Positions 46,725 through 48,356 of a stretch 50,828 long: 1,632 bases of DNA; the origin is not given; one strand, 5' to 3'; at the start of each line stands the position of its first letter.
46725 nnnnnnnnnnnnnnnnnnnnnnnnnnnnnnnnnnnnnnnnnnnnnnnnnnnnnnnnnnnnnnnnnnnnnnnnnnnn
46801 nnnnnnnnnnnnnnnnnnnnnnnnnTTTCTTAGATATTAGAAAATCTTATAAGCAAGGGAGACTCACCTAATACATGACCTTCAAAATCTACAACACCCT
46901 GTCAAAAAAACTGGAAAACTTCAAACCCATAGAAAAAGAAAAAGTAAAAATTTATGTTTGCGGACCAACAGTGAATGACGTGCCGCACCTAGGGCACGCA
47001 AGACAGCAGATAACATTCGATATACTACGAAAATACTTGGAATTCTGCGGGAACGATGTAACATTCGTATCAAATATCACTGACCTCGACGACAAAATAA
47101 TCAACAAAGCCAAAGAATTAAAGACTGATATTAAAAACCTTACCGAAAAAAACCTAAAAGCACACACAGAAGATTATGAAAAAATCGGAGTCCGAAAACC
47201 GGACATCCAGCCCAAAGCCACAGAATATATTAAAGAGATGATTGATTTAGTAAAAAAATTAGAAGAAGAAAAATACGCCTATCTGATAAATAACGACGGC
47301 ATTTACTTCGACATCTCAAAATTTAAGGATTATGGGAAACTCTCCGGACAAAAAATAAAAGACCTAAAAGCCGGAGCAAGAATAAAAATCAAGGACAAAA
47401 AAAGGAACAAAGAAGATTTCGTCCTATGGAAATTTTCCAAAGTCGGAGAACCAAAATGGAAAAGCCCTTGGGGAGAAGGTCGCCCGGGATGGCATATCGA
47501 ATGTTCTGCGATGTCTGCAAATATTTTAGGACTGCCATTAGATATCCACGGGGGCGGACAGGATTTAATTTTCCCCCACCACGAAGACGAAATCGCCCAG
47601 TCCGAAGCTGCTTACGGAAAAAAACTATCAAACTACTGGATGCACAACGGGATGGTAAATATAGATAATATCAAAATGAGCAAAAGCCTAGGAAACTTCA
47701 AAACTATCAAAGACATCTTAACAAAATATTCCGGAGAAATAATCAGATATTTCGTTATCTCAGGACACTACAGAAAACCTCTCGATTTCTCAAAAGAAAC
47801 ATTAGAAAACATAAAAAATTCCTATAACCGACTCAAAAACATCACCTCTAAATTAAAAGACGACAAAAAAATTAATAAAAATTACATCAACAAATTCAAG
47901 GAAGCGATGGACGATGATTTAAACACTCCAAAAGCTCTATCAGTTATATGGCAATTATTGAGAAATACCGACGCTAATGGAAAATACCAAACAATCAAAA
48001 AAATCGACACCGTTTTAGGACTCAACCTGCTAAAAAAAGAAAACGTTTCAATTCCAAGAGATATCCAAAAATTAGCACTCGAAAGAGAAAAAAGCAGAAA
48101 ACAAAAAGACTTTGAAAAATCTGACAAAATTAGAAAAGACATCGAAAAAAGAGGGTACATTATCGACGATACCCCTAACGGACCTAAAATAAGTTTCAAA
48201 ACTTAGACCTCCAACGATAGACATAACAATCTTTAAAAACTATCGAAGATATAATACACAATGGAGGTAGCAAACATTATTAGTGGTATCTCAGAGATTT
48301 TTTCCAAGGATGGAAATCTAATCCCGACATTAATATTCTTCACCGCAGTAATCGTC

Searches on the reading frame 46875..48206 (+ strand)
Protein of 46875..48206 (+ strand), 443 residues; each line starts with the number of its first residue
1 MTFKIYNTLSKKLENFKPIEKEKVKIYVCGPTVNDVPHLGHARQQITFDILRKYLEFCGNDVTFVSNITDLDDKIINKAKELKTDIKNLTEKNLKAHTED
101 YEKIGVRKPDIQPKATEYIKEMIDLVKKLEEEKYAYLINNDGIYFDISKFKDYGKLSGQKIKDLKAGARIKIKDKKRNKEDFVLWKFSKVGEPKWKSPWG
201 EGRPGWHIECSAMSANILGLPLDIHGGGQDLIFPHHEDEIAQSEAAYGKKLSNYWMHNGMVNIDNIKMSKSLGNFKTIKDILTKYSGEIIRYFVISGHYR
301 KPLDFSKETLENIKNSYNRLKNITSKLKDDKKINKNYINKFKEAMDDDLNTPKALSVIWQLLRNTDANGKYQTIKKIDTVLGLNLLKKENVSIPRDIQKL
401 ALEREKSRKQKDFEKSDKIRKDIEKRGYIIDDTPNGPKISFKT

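Call 11: search_protein_families(library=pfam, proteins=[window:46875-48206:+], max_evalue=0.001)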
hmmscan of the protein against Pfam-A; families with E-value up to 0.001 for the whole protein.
window:46875-48206:+ (443 aa): 5 families
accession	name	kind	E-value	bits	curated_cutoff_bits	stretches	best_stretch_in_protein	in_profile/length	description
PF01406.26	tRNA-synt_1e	-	1.5e-131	438.7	27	1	16-314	2-300/301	tRNA synthetases class I (C) catalytic domain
PF09334.17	tRNA-synt_1g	-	1.4e-17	64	20.1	2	32-144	9-122/391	tRNA synthetases class I (M)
PF00133.28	tRNA-synt_1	-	1.1e-10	41.3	22.7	1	221-303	328-411/414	tRNA synthetases class I (I, L, M and V)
PF01921.24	tRNA-synt_1f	-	1e-09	38.2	27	1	264-335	278-351/360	tRNA synthetases class I (K)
PF09190.17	DALR_2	-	6.4e-09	36.7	22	1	340-370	1-31/57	DALR domain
